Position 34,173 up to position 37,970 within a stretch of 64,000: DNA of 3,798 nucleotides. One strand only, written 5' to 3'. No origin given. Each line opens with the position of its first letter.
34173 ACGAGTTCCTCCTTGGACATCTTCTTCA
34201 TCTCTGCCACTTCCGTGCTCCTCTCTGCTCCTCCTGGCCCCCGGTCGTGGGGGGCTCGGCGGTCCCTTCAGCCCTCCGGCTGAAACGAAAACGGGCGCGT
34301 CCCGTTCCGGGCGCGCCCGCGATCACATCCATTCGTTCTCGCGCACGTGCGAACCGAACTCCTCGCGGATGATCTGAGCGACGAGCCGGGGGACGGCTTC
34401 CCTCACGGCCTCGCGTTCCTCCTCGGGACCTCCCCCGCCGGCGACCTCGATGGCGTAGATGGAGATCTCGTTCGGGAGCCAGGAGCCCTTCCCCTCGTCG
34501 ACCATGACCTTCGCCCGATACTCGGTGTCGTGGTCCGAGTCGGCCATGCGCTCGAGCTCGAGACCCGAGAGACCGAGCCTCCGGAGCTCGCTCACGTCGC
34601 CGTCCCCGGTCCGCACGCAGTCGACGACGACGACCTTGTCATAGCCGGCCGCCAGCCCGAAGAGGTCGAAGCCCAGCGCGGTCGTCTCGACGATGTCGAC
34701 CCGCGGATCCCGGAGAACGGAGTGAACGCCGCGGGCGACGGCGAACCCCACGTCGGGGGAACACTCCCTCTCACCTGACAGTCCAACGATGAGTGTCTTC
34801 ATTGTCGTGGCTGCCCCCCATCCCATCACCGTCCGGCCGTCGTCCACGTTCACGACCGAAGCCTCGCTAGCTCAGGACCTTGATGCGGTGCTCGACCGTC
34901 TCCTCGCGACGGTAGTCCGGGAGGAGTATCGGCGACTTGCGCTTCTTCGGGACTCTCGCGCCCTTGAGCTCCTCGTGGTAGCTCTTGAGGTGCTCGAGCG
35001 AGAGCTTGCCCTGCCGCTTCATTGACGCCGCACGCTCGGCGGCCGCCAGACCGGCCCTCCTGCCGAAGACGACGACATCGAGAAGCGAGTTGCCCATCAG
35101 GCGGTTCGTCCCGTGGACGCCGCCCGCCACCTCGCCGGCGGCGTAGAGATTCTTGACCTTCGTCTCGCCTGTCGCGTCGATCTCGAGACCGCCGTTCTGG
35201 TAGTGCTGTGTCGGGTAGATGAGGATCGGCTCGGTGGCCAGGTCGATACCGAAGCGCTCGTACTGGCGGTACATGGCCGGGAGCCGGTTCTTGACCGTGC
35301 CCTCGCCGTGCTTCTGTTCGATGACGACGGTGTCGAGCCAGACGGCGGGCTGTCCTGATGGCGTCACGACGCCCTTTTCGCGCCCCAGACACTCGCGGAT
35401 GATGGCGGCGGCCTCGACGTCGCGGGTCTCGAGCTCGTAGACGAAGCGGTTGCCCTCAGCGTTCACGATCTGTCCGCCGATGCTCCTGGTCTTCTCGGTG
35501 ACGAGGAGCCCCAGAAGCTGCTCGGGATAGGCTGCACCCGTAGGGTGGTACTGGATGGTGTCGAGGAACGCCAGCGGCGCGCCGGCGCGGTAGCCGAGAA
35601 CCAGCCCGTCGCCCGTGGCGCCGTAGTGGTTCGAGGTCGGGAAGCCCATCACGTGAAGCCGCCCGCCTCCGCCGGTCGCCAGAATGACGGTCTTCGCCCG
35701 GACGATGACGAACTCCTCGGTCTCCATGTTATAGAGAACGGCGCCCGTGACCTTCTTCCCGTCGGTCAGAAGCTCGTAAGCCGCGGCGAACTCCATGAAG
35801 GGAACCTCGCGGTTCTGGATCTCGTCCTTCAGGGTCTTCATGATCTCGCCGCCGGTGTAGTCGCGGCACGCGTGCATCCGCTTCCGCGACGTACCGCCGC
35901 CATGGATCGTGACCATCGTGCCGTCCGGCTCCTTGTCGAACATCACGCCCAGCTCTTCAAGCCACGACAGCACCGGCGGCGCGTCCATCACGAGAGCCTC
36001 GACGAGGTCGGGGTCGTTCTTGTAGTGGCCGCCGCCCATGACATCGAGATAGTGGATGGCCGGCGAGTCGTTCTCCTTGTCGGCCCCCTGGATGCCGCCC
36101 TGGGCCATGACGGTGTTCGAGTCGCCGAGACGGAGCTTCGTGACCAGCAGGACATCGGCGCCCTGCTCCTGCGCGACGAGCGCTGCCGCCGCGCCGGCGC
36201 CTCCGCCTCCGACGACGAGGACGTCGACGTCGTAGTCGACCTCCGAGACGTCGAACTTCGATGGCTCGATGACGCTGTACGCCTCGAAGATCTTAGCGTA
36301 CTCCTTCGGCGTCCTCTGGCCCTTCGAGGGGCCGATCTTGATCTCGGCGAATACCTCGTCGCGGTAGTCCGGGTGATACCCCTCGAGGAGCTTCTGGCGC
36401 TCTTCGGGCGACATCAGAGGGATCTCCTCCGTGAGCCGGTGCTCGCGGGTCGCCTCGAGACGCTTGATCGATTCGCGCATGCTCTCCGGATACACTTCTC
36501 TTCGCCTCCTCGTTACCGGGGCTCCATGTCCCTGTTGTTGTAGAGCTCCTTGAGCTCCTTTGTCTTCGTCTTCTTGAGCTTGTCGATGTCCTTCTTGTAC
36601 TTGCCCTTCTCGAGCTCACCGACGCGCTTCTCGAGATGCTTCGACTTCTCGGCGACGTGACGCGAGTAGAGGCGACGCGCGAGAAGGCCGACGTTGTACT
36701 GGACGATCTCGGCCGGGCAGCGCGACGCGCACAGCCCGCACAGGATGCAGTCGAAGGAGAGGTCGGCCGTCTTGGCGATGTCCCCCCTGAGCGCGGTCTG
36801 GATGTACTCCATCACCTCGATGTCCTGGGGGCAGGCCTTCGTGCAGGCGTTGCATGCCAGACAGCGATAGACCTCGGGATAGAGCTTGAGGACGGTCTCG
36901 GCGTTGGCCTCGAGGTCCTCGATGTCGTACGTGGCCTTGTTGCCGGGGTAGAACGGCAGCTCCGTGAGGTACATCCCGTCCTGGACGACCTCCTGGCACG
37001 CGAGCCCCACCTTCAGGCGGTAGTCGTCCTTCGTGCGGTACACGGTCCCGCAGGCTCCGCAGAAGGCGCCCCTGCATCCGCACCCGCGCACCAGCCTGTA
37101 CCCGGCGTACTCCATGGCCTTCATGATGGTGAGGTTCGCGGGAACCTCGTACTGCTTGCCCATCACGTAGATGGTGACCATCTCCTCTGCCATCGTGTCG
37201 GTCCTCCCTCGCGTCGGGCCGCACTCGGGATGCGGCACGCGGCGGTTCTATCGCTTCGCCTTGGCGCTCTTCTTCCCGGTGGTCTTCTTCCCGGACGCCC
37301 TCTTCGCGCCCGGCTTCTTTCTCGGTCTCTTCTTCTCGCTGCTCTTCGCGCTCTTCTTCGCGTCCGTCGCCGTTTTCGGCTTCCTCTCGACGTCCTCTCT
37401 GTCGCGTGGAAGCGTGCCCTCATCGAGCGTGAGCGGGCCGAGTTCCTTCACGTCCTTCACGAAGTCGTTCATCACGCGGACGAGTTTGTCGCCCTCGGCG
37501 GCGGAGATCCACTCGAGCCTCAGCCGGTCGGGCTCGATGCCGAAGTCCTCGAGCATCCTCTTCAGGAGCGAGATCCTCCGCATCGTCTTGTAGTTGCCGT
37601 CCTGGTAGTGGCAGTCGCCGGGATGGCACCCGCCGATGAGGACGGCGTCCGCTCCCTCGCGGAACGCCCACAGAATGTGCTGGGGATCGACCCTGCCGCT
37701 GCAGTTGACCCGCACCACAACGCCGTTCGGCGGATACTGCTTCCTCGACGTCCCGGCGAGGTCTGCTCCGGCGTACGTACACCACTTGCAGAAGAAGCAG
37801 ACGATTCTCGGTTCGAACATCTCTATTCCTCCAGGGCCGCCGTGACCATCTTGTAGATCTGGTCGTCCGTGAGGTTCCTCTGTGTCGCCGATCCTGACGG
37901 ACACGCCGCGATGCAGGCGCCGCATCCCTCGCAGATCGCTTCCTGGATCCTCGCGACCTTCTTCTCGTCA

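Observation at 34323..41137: Single operon joining HdrCBA-MvhD to a soluble fumarate-reductase-like FrdBA pair, with no hydrogenase or other obvious electron-input module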

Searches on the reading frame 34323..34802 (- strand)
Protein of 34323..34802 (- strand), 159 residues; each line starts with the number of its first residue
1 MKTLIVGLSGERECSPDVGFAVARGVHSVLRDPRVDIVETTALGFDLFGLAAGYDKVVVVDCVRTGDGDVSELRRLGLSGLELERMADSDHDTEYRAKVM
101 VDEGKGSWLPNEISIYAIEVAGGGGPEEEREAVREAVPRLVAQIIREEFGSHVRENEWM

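Call 3: search_protein_families(library=pfam, proteins=[window:34323-34802:-], max_evalue=0.01)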
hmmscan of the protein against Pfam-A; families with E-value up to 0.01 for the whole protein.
window:34323-34802:- (159 aa): 1 family
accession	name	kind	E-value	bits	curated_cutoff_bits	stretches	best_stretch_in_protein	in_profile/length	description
PF01750.23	HycI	-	8.3e-05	22.9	23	1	32-146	13-129/130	Hydrogenase maturation protease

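Call 4: search_protein_families(library=ncbifam, proteins=[window:34323-34802:-], max_evalue=0.01)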
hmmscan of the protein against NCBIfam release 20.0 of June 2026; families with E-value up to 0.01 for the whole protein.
window:34323-34802:- (159 aa): 3 families
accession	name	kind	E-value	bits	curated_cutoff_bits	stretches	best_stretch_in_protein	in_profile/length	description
TIGR00072.1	hydrog_prot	superfamily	8.6e-12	45.3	47.45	1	18-147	15-144/145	hydrogenase maturation protease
TIGR00140.1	hupD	subfamily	0.0046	16.9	151.8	1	33-107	32-106/151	HyaD/HybD family hydrogenase maturation endopeptidase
NF045519.1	NiFeSe_H2_mat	exception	0.0052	16.6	190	1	31-67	31-67/152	NiFeSe hydrogenase maturation protease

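Call 65: find_homologous_proteins(query=window:34323-34802:-, max_evalue=0.001)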
Query window:34323-34802:- (159 aa): 120 proteins with E <= 0.001 among 432 candidates.
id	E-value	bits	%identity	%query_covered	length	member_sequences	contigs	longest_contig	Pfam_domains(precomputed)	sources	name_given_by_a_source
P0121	2.6e-98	344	100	100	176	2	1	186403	-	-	-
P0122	2.2e-78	279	83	100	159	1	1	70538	-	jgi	jgi:hydrogenase maturation protease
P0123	6.2e-78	278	82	100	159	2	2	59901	-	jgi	jgi:hydrogenase maturation protease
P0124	3.1e-75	269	80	100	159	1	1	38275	PF01750.24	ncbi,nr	ncbi:MAG: hydrogenase maturation protease [Candidatus Eisenbacteria bacterium]|nr:hydrogenase matura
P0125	1.2e-73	264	79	100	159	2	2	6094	-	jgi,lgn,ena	-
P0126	2.3e-65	237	74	100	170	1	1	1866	PF01750.24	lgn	-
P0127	9.9e-46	173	60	100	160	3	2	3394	PF01750.24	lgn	-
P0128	1.2e-43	167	56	99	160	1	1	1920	-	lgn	-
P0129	9.6e-43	164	57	100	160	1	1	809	PF01750.24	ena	-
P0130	2.3e-42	162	55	99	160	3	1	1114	PF01750.24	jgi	jgi:hydrogenase maturation protease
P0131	3.3e-42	162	56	99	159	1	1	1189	PF01750.24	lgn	-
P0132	6.4e-42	161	55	99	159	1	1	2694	-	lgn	-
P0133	7.5e-42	161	55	99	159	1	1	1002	-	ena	-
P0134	1.2e-41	160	55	99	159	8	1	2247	-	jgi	jgi:hydrogenase maturation protease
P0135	1.5e-41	160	53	100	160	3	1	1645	PF01750.24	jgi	-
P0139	2.7e-41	159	54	100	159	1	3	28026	PF01750.24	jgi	jgi:hydrogenase maturation protease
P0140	4.2e-41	158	54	99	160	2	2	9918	PF01750.24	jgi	jgi:hydrogenase maturation protease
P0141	4.3e-41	158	55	100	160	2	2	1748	PF01750.24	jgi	jgi:hydrogenase maturation protease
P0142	5.7e-41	158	53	100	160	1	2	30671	PF01750.24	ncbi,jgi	-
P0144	7.2e-41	158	53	100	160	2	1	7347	PF01750.24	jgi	jgi:hydrogenase maturation protease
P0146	9.8e-41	157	55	100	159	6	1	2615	PF01750.24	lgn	-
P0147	1.1e-40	157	57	99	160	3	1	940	PF01750.24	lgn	-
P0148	1.1e-40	157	55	100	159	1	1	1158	PF01750.24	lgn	-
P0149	1.1e-40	157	53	100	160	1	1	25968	PF01750.24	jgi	jgi:hydrogenase maturation protease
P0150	1.3e-40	157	53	100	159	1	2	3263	PF01750.24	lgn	-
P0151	1.3e-40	157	54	99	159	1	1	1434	PF01750.24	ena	-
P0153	1.7e-40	156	54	100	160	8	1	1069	PF01750.24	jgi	-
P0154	1.8e-40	156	54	100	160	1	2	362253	PF01750.24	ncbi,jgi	jgi:hydrogenase maturation protease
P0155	1.9e-40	156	54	99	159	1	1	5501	PF01750.24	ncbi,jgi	jgi:hydrogenase maturation protease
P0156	2.1e-40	156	54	100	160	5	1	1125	PF01750.24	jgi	jgi:hydrogenase maturation protease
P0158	2.7e-40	156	54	99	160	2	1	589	PF01750.24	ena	-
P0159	4.1e-40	155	54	99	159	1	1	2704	PF01750.24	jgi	jgi:hydrogenase maturation protease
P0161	6.4e-40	155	54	99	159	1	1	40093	PF01750.24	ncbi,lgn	-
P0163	1.4e-39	153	54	100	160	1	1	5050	PF01750.24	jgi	jgi:hydrogenase maturation protease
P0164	1.4e-39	153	54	100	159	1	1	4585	PF01750.24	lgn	-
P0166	1.6e-39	153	54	99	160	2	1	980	PF01750.24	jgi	jgi:hydrogenase maturation protease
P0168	1.8e-39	153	53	100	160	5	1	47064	PF01750.24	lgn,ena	-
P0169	1.8e-39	153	53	100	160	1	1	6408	PF01750.24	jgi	jgi:hydrogenase maturation protease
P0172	3.6e-39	152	53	100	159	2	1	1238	PF01750.24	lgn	-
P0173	3.9e-39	152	53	99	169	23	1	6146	PF01750.24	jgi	-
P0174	6.7e-39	151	53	97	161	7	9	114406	PF01750.24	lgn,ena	-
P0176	8.3e-39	151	53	99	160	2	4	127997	PF01750.24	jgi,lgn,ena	jgi:hydrogenase maturation protease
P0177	8.5e-39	151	51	100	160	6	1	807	PF01750.24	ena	-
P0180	1.3e-38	150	51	99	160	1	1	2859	PF01750.24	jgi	jgi:hydrogenase maturation protease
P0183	1.7e-38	150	54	99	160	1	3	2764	PF01750.24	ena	-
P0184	1.8e-38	150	55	99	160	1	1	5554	PF01750.24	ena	-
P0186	2.1e-38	150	55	99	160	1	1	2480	PF01750.24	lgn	-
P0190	7.7e-38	148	53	99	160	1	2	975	PF01750.24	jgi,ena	-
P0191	1.0e-37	147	52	99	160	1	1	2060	PF01750.24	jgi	jgi:hydrogenase maturation protease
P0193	1.4e-37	147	50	100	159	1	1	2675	PF01750.24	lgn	-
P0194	2.0e-37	146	52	99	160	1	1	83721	PF01750.24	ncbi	-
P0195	2.1e-37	146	50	99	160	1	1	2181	PF01750.24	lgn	-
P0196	2.8e-37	146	53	99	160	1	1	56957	PF01750.24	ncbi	ncbi:MAG: hydrogenase maturation protease [Candidatus Eisenbacteria bacterium]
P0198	3.3e-37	146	52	99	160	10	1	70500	PF01750.24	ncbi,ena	-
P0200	4.3e-37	145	51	99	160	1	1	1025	PF01750.24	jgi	jgi:hydrogenase maturation protease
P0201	4.8e-37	145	53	99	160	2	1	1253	PF01750.24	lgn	-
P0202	4.8e-37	145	51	100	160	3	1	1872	PF01750.24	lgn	-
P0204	6.6e-37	145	52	97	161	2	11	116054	PF01750.24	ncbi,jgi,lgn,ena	-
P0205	9.0e-37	144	52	99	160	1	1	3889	PF01750.24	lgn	-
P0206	1.2e-36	144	53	99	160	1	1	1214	PF01750.24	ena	-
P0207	1.7e-36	143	52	99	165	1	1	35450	PF01750.24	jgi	jgi:hydrogenase maturation protease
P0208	1.9e-36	143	50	100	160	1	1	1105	PF01750.24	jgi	jgi:hydrogenase maturation protease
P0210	2.2e-36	143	53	100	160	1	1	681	PF01750.24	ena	-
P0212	2.7e-36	143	51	100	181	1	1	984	PF01750.24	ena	-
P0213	3.3e-36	142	53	95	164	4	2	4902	PF01750.24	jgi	jgi:hydrogenase maturation protease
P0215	5.0e-36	142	52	99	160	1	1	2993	PF01750.24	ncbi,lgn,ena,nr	ncbi:hydrogenase maturation protease [bacterium]|nr:hydrogenase maturation protease [bacterium]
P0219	1.0e-35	141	49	100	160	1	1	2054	PF01750.24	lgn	-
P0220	1.4e-35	140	49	100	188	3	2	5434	PF01750.24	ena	-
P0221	2.0e-35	140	51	99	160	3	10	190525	PF01750.24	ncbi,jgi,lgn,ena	-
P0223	5.2e-35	139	53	89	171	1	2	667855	PF01750.24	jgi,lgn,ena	-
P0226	7.1e-35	138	50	100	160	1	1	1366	PF01750.24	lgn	-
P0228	5.6e-34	135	50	99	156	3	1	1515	PF01750.24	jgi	jgi:hydrogenase maturation protease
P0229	6.6e-34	135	51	99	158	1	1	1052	PF01750.24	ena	-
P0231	1.2e-33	134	49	99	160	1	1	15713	PF01750.24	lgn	-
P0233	9.5e-33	131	46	100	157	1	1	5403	PF01750.24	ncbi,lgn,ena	-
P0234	6.7e-32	128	51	96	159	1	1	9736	PF01750.24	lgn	-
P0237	2.7e-30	123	51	98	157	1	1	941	PF01750.24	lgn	-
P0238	4.3e-30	123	45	100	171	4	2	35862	PF01750.24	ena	-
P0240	2.5e-28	117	51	82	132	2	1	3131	PF01750.24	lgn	-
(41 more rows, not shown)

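Call 69: find_encoding_contigs(protein=P0121, flank=10000, max_places=2)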
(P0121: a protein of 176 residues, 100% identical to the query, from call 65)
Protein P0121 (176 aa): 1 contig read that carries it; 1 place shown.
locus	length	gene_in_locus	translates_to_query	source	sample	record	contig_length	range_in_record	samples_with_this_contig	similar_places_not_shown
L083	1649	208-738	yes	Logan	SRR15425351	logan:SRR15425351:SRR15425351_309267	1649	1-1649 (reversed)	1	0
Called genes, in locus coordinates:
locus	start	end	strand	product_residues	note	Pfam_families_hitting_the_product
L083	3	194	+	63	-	?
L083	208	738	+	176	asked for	-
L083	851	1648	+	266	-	?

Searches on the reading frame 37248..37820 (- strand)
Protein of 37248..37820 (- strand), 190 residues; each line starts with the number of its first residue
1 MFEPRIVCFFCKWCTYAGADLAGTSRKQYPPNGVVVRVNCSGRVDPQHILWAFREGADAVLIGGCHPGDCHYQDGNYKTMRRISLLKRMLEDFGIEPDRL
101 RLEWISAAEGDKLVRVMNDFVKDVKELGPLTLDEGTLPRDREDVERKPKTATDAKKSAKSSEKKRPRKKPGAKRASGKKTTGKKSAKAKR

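Call 3: search_protein_families(library=pfam, proteins=[window:37248-37820:-], max_evalue=0.01)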
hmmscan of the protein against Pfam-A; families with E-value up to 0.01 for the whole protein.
window:37248-37820:- (190 aa): 1 family
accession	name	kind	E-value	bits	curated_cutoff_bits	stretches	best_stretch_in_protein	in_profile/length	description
PF02662.21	FlpD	-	7.2e-53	178.2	22.3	1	6-128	1-123/123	Methyl-viologen-reducing hydrogenase, delta subunit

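Call 4: search_protein_families(library=ncbifam, proteins=[window:37248-37820:-], max_evalue=0.01)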
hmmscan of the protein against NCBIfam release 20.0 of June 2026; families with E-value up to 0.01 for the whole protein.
window:37248-37820:- (190 aa): 4 families
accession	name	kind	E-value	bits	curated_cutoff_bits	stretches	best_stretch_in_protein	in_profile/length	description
NF040770.1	hetero_SS_HdrA2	exception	1.3e-50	172.3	1100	1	3-130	647-774/777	CoB-CoM heterodisulfide reductase HdrA2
NF045873.1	F420_non_VhuD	exception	6.2e-39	133.1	215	1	3-132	1-130/132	F420-non-reducing hydrogenase iron-sulfur subunit VhuD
NF041891.1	hdrA_Methbact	equivalog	2.7e-14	52.3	1300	1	4-126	644-760/762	ferredoxin:CoB-CoM heterodisulfide reductase subunit HdrA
NF041778.1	hetero_SS_HdrA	equivalog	0.0037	15.1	1400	1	7-64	657-714/771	ferredoxin:CoB-CoM heterodisulfide reductase subunit HdrA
